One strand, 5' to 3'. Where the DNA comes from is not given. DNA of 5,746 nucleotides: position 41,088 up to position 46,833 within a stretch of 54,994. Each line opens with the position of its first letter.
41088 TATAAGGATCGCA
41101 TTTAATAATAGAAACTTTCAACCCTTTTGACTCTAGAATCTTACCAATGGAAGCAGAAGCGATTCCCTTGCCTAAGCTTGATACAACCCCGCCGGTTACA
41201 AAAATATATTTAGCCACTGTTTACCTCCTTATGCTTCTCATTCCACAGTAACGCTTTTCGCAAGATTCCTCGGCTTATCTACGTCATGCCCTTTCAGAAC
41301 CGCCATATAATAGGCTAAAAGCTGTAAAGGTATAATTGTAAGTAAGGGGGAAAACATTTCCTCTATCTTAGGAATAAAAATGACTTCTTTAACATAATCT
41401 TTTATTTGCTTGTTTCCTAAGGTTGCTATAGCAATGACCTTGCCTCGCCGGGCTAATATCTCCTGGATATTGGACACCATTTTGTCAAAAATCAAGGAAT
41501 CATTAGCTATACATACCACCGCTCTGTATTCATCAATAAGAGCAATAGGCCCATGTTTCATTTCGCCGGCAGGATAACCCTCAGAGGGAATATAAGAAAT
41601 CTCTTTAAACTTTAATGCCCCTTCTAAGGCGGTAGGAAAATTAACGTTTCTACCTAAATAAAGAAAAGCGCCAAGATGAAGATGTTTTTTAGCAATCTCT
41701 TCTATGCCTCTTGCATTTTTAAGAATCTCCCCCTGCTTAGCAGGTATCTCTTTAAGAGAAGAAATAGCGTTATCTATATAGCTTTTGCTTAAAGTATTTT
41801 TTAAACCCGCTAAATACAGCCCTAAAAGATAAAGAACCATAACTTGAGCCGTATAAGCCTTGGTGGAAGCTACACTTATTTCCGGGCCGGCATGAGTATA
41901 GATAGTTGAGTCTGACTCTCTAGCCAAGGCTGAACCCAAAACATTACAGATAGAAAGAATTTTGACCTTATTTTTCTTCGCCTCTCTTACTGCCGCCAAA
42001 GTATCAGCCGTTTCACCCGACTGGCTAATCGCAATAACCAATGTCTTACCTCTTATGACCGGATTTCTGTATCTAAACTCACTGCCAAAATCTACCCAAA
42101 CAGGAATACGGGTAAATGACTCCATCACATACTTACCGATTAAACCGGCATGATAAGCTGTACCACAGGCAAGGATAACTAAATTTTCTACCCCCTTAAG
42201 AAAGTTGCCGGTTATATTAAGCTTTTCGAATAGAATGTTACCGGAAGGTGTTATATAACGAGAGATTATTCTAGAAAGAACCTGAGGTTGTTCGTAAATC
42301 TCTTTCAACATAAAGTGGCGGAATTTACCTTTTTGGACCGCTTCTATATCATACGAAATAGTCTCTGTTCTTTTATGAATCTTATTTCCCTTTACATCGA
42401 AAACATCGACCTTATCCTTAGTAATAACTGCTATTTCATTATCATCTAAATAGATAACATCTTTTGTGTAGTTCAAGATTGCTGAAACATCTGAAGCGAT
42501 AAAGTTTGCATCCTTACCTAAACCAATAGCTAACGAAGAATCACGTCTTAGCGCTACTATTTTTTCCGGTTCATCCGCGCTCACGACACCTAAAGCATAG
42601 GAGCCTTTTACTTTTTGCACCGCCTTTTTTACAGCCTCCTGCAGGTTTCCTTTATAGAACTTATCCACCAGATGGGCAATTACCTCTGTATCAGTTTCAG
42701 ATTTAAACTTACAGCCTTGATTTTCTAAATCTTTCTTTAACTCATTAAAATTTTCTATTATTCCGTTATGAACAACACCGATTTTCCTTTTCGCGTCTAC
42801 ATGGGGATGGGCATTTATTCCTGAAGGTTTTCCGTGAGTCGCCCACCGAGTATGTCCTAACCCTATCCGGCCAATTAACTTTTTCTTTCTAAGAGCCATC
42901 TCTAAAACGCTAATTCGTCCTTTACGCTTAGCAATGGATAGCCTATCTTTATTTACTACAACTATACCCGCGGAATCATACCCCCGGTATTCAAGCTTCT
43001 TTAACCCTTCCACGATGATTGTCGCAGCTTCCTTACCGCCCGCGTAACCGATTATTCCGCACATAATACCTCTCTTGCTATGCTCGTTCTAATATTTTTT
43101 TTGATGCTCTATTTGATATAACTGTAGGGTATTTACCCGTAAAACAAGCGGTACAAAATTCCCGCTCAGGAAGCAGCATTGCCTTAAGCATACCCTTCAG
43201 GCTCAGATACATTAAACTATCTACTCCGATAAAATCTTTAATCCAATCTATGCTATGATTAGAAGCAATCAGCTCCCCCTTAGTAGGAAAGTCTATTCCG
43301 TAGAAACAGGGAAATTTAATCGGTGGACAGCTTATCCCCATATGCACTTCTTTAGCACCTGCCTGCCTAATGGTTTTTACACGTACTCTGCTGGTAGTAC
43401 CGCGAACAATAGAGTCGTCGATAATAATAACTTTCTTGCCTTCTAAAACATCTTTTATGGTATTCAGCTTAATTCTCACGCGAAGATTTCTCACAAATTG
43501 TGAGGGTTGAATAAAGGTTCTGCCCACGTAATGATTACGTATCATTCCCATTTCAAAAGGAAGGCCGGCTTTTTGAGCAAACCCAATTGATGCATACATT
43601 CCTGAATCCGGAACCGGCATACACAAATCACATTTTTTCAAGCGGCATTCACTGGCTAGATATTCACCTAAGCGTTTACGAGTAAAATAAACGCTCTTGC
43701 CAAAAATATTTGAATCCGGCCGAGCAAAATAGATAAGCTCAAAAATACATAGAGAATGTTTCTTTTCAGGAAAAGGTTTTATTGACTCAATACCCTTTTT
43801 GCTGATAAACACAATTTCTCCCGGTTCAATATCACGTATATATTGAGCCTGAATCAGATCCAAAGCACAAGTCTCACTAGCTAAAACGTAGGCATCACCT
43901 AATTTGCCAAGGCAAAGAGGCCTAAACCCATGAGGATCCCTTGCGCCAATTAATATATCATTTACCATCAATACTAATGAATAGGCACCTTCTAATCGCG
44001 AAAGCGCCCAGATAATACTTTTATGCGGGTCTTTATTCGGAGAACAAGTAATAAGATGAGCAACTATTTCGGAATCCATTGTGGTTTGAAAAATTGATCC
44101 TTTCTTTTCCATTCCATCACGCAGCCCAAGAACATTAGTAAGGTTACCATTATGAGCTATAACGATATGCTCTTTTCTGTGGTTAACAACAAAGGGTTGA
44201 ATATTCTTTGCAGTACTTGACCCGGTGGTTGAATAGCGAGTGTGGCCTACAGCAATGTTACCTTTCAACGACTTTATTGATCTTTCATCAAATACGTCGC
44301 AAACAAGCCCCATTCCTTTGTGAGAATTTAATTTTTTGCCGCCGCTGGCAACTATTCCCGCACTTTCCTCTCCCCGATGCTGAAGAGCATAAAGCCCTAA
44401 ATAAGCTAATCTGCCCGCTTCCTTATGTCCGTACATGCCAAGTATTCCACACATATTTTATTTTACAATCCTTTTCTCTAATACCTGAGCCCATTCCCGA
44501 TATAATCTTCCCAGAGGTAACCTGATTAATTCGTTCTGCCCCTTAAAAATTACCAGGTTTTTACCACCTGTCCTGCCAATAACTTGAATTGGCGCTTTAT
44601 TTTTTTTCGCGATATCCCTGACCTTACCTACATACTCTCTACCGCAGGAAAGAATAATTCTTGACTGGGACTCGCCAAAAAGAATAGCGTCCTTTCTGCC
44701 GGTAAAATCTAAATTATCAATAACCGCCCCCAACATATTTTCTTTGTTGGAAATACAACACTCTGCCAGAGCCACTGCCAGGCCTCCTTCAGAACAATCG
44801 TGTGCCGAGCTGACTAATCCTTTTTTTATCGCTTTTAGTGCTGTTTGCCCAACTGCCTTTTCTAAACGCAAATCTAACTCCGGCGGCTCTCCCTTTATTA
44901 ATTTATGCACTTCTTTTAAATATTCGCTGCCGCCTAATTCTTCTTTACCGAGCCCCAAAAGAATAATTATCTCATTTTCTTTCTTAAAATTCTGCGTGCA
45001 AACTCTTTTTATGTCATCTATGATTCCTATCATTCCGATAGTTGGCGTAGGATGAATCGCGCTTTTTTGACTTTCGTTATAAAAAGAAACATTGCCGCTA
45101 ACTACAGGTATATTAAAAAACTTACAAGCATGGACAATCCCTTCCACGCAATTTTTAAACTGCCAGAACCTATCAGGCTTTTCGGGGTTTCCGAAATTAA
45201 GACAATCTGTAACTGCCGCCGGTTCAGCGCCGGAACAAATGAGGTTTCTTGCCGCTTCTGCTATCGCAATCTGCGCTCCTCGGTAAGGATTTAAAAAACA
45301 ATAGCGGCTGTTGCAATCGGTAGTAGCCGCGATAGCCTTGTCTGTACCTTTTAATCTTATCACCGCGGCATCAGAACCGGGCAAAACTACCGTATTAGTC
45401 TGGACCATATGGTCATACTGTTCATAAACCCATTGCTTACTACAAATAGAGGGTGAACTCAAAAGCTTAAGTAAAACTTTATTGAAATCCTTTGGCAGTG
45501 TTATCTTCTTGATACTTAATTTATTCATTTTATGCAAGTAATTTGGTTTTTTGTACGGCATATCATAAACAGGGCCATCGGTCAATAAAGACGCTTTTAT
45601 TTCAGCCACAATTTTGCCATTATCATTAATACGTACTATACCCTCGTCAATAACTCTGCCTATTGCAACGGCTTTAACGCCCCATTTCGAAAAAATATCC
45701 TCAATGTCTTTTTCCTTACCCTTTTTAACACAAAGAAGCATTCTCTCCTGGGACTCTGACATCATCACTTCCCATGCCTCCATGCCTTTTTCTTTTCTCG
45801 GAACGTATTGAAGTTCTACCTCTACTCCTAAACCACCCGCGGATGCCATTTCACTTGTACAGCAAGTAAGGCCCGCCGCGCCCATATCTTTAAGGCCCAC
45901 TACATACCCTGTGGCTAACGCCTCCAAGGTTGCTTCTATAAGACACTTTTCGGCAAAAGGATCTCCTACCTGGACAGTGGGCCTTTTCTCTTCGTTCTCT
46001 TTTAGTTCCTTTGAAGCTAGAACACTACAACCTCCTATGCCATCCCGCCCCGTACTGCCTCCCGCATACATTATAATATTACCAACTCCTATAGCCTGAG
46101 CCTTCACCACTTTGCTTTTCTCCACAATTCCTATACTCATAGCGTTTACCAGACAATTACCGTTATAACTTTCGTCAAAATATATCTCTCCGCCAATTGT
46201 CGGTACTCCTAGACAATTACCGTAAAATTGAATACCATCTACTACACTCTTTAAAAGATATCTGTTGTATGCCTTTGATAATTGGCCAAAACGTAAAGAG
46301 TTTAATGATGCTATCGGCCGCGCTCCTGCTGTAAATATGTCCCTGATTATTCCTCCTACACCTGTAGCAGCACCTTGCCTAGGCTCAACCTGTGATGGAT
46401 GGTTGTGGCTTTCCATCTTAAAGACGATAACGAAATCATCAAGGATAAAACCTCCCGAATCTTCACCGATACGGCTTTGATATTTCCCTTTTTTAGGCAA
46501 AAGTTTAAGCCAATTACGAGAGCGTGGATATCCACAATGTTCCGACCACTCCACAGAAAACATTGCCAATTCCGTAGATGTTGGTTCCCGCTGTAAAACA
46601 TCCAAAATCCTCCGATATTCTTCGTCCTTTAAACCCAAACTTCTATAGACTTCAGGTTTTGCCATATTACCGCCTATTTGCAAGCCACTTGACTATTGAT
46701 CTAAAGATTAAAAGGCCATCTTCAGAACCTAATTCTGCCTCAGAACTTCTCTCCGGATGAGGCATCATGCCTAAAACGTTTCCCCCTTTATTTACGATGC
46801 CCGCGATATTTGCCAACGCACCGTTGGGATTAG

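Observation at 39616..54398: Ten-gene operon joining the glutamine amidotransferases of four pathways behind a GAF-ANTAR regulator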

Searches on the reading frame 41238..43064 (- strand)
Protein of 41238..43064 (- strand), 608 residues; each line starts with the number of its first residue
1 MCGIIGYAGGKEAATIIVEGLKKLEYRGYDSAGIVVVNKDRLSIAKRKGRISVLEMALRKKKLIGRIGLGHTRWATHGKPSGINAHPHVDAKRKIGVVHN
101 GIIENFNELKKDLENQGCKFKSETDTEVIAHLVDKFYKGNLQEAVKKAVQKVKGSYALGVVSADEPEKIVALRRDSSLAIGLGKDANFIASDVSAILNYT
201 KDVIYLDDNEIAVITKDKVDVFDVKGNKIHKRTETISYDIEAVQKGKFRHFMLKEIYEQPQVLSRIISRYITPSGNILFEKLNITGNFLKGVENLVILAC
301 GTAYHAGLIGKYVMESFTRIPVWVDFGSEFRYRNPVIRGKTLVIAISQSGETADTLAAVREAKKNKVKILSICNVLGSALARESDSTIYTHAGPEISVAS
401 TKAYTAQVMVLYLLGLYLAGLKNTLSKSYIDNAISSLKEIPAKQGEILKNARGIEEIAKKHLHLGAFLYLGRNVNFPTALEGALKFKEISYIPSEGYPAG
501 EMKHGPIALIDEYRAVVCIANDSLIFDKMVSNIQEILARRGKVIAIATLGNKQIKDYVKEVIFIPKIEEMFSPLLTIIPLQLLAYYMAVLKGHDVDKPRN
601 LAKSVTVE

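Call 3: search_protein_families(library=pfam, proteins=[window:41238-43064:-])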
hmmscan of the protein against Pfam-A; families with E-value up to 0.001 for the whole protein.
window:41238-43064:- (608 aa): 3 families
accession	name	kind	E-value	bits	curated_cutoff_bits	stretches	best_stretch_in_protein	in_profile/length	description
PF01380.27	SIS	-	3.3e-51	172.9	25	2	292-414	5-128/131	SIS domain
PF13522.11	GATase_6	-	6.7e-20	71.9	27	1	65-173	10-108/130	Glutamine amidotransferase domain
PF13537.11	GATase_7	-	5e-16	59.3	25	1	85-197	13-122/123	Glutamine amidotransferase domain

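Call 4: search_protein_families(library=ncbifam, proteins=[window:41238-43064:-])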
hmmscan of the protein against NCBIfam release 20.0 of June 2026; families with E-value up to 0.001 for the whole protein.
window:41238-43064:- (608 aa): 27 families (the best 25 are shown)
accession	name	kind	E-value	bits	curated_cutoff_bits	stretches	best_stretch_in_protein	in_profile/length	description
NF001484.0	PRK00331.1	subfamily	8.2e-251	833.6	381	1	1-608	1-601/601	isomerizing glutamine--fructose-6-phosphate transaminase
TIGR01135.1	glmS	equivalog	1.2e-244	813.4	418.05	1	2-608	1-607/607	glutamine--fructose-6-phosphate transaminase (isomerizing)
TIGR01134.1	purF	equivalog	8.6e-32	111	350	1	2-220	1-223/432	amidophosphoribosyltransferase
NF041128.1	glucosaP_deam_GlmD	equivalog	2.6e-30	105.8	580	1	336-605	76-321/323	glucosamine-6-phosphate deaminase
NF046059.1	NagB_SO3506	equivalog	1.2e-25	90.6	430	1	295-556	41-291/330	glucosamine-6-phosphate deaminase NagB-II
TIGR01536.1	asn_synth_AEB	equivalog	2.5e-13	49.9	267.1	1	2-176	1-142/517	asparagine synthase (glutamine-hydrolyzing)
TIGR03104.1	trio_amidotrans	equivalog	3.7e-13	48.6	570.1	1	65-171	41-138/589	N-acetylglutaminylglutamine amidotransferase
TIGR03108.1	eps_aminotran_1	hypoth_equivalog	1.2e-09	37.4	816.9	1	67-174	44-139/628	XrtA/PEP-CTERM system amidotransferase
NF040776.2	AlsR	equivalog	2e-09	36.8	400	1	341-414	178-249/279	transcriptional repressor AlsR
NF006949.0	PRK09431.1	equivalog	2.5e-09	36.2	499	1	69-203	46-172/554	asparagine synthase B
NF003915.0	PRK05441.1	subfamily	2.6e-09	36.5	168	1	338-414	130-208/300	N-acetylmuramic acid 6-phosphate etherase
NF008481.0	PRK11382.1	equivalog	9.4e-09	34.9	430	1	290-600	42-333/340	fructoselysine 6-phosphate deglycase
NF008458.0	PRK11337.1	equivalog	2.8e-08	33.1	378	1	339-398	188-246/293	MurR/RpiR family transcriptional regulator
TIGR00274.1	TIGR00274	equivalog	1.1e-07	31.3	302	1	340-416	127-205/291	N-acetylmuramic acid 6-phosphate etherase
TIGR02128.1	G6PI_arch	equivalog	1.3e-07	30.8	213.9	1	287-372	16-99/308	bifunctional phosphoglucose/phosphomannose isomerase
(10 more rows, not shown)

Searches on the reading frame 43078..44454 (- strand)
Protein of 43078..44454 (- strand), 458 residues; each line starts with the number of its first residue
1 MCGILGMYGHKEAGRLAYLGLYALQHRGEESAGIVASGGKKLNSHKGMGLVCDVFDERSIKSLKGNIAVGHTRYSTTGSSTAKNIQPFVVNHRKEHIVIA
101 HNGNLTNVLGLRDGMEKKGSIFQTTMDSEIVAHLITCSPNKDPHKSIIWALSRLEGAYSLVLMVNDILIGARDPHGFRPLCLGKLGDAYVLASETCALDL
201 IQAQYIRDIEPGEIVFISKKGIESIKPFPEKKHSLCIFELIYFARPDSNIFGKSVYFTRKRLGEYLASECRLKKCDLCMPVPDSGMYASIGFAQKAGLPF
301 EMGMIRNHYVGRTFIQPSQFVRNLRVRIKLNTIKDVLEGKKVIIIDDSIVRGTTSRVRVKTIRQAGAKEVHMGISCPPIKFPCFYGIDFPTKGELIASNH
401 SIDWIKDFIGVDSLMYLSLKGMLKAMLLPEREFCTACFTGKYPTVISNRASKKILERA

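Call 3: search_protein_families(library=pfam, proteins=[window:43078-44454:-])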
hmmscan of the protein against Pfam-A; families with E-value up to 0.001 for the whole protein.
window:43078-44454:- (458 aa): 3 families
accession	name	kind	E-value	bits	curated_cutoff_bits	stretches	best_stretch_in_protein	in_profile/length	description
PF13537.11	GATase_7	-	3.8e-17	62.9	25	1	71-198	1-121/123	Glutamine amidotransferase domain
PF13522.11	GATase_6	-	9.4e-17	61.7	27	1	60-194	6-130/130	Glutamine amidotransferase domain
PF13230.11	GATase_4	-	1.8e-07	30.8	23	1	63-110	69-116/272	Glutamine amidotransferases class-II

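Call 4: search_protein_families(library=ncbifam, proteins=[window:43078-44454:-])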
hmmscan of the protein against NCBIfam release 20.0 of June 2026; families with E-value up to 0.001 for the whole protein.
window:43078-44454:- (458 aa): 9 families
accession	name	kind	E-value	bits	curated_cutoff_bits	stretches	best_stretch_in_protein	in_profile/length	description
TIGR01134.1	purF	equivalog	4.3e-156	520.6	350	1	2-443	1-432/432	amidophosphoribosyltransferase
NF001484.0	PRK00331.1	subfamily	1.4e-36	126.1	381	1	1-224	1-223/601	isomerizing glutamine--fructose-6-phosphate transaminase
TIGR01135.1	glmS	equivalog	2.4e-33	115.5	418.05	1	2-233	1-230/607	glutamine--fructose-6-phosphate transaminase (isomerizing)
TIGR01536.1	asn_synth_AEB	equivalog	2.2e-18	66.5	267.1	1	2-202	1-170/517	asparagine synthase (glutamine-hydrolyzing)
NF006949.0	PRK09431.1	equivalog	2.7e-13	49.3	499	1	64-221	41-186/554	asparagine synthase B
TIGR03108.1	eps_aminotran_1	hypoth_equivalog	1.7e-06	27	816.9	1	64-198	41-166/628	XrtA/PEP-CTERM system amidotransferase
TIGR03104.1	trio_amidotrans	equivalog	3.8e-06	25.4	570.1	1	64-198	40-165/589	N-acetylglutaminylglutamine amidotransferase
NF002620.0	PRK02277.1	subfamily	0.00063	19.5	115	0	337-371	139-173/201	orotate phosphoribosyltransferase-like protein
TIGR01251.1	ribP_PPkin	subfamily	0.00067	18.7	113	1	329-375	200-246/309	ribose-phosphate diphosphokinase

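Call 22: find_related_loci(query=window:43078-44454:-, collection=metagenome_contigs, flank=10000)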
Query window:43078-44454:- (458 aa) in metagenome_contigs; peptide patterns used: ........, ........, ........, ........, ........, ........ (x = any residue, [..] = any of these).
137 stretches matched a pattern; 39 encode a relative of the query (tblastn E <= 1e-3); 39 distinct loci.
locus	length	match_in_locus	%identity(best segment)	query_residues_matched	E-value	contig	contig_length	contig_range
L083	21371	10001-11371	67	1-458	0e+0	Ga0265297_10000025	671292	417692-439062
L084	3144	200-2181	66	1-458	0e+0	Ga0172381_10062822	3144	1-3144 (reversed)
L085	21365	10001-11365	68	1-456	0e+0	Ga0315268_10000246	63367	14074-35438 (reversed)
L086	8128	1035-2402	65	1-457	0e+0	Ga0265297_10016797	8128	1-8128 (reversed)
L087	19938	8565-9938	57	1-457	7e-176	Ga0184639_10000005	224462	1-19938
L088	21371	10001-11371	57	2-458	5e-176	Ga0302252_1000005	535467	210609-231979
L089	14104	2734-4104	57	2-457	5e-175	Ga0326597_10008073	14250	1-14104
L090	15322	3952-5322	56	2-457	2e-174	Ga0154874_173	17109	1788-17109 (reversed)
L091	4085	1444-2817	57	1-457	1e-180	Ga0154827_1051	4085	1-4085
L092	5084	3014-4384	56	2-457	3e-177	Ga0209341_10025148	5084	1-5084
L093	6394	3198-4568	55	2-457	3e-173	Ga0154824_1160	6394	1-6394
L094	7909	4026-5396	55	2-457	2e-171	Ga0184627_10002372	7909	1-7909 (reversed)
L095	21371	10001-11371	55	2-457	9e-171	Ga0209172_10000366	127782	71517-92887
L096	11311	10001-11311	54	2-437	3e-161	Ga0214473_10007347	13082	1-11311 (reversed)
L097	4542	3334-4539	56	2-403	1e-157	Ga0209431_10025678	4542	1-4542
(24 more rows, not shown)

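Call 25: search_protein_families(library=ncbifam, proteins=[L083:3083-5674:+, L085:7861-9837:+, L086:2469-4394:+, L083:13037-13690:+], max_evalue=1e-25)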
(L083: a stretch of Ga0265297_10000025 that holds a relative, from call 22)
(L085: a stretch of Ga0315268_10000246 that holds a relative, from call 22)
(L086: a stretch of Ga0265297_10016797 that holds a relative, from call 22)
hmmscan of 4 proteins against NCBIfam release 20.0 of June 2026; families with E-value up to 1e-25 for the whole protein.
L083:3083-5674:+ (863 aa): 0 families

L085:7861-9837:+ (658 aa): 5 families
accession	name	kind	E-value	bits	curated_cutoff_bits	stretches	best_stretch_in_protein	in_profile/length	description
TIGR01536.1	asn_synth_AEB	equivalog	8.4e-156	520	267.1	1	2-566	1-517/517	asparagine synthase (glutamine-hydrolyzing)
TIGR03108.1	eps_aminotran_1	hypoth_equivalog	1.5e-137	459.9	816.9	1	1-610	1-604/628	XrtA/PEP-CTERM system amidotransferase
TIGR03104.1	trio_amidotrans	equivalog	1.2e-117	393.7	570.1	1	1-384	1-387/589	N-acetylglutaminylglutamine amidotransferase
NF006949.0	PRK09431.1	equivalog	1.3e-104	350.7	499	2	1-167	1-167/554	asparagine synthase B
NF033535.1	lass_lactam_cya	exception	4e-76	257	525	1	1-635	1-666/668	lasso peptide isopeptide bond-forming cyclase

L086:2469-4394:+ (641 aa): 0 families

L083:13037-13690:+ (217 aa): 0 families

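Call 48: search_protein_families(library=pfam, proteins=[L083:3083-5674:+, L086:2469-4394:+, L086:4387-5730:+, L086:5796-7322:+, L085:15885-16730:+], max_evalue=0.00001)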
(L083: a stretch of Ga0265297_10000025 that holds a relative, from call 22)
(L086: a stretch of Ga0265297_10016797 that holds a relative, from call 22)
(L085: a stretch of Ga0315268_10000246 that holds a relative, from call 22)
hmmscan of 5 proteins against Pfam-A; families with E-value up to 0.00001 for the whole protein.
L083:3083-5674:+ (863 aa): 1 family
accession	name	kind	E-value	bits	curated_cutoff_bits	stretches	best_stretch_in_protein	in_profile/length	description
PF01326.24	PPDK_N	-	2.8e-47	162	27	1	289-670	3-325/328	Pyruvate phosphate dikinase, AMP/ATP-binding domain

L086:2469-4394:+ (641 aa): 0 families

L086:4387-5730:+ (447 aa): 2 families
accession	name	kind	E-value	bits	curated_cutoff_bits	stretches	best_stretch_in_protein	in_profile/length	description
PF13487.12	HD_5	-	2.5e-13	50.5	27.2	1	218-366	21-170/170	HD domain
PF01966.28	HD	-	1e-11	45.5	22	1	212-334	2-115/116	HD domain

L086:5796-7322:+ (508 aa): 2 families
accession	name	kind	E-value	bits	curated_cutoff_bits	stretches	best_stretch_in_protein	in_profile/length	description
PF08903.17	DUF1846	-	5.8e-160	532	27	1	5-340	1-332/333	Domain of unknown function DUF1846, N-terminal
PF20921.3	DUF1846_C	-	1.4e-53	181.1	27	1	346-506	2-153/153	Domain of unknown function DUF1846, C-terminal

L085:15885-16730:+ (281 aa): 1 family
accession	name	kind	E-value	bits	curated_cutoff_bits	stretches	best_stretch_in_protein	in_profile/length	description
PF06691.16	DUF1189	-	5.8e-32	111.6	28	1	8-271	9-244/244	Protein of unknown function (DUF1189)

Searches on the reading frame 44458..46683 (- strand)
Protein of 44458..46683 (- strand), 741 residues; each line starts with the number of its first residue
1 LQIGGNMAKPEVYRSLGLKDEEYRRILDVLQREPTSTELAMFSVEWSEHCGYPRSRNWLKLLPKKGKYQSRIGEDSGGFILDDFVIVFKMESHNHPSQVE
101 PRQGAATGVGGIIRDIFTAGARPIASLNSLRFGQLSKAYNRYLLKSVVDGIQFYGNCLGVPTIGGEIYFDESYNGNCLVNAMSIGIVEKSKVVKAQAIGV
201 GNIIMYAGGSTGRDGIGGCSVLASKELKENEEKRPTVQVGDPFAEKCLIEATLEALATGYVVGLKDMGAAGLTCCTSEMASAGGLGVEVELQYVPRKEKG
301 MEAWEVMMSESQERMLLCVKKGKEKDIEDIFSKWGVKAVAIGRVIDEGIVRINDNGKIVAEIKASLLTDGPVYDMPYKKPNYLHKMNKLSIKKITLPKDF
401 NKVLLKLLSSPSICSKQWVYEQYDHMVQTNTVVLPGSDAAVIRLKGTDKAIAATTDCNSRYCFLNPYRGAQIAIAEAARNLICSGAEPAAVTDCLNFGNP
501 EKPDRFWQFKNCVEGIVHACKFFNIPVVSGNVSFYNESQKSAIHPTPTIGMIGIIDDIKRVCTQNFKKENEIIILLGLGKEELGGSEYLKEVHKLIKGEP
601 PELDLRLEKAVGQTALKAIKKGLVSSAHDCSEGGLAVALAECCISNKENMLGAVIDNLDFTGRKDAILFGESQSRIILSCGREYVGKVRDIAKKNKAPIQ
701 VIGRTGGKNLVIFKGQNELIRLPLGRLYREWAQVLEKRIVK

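Call 3: search_protein_families(library=pfam, proteins=[window:44458-46683:-])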
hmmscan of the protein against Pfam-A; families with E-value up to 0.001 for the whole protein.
window:44458-46683:- (741 aa): 3 families
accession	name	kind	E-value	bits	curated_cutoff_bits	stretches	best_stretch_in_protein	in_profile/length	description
PF00586.29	AIRS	-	1.3e-53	180.6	24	2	436-555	1-112/112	AIR synthase related protein, N-terminal domain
PF02769.27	AIRS_C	-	7.7e-51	172.8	23.1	2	200-352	2-153/156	AIR synthase related protein, C-terminal domain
PF18072.6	FGAR-AT_linker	-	5.2e-13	49.7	26.6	1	11-52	5-49/50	Formylglycinamide ribonucleotide amidotransferase linker domain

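Call 4: search_protein_families(library=ncbifam, proteins=[window:44458-46683:-])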
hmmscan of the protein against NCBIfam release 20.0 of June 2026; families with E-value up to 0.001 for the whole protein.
window:44458-46683:- (741 aa): 13 families
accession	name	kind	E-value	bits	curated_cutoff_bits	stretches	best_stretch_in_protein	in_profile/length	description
NF002290.1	PRK01213.1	equivalog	1.8e-293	975.2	648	1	18-738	1-722/723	phosphoribosylformylglycinamidine synthase subunit PurL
TIGR01736.1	FGAM_synth_II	equivalog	3.7e-272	904.9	525.75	1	18-737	1-716/718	phosphoribosylformylglycinamidine synthase subunit PurL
NF010690.0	PRK14090.1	equivalog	6.5e-132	440.9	1047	1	27-561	7-506/601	phosphoribosylformylglycinamidine synthase subunit PurL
NF003672.0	PRK05297.1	equivalog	1e-50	172.3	783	1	84-734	285-985/1290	phosphoribosylformylglycinamidine synthase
TIGR01857.1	FGAM-synthase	equivalog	4.7e-43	147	1057.05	1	82-579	310-825/1239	phosphoribosylformylglycinamidine synthase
TIGR01735.1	FGAM_synt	equivalog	2.6e-40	137.8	1123.05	2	181-734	413-1001/1307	phosphoribosylformylglycinamidine synthase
TIGR03267.1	methan_mark_2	hypoth_equivalog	7.1e-20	71.3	365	2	113-356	86-307/323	methanogenesis marker 2 protein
TIGR01379.1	thiL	equivalog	1.1e-17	64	184.15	2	428-704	16-292/320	thiamine-phosphate kinase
TIGR01739.1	tegu_FGAM_synt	hypoth_equivalog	9.2e-17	60.3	716.1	2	464-737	610-885/1206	herpesvirus tegument protein/v-FGAM-synthase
TIGR02124.1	hypE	equivalog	1.9e-13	50.1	251.6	1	108-348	69-304/332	hydrogenase expression/formation protein HypE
TIGR04049.1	AIR_rel_sll0787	hypoth_equivalog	5.2e-12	45.5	321.3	1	72-357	42-303/318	sll0787 family AIR synthase-like protein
TIGR00878.1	purM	equivalog_domain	2.1e-09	37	236.35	1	113-212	86-182/332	phosphoribosylformylglycinamidine cyclo-ligase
TIGR00476.1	selD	equivalog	2.2e-07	30.4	125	0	433-531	42-136/311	selenide, water dikinase SelD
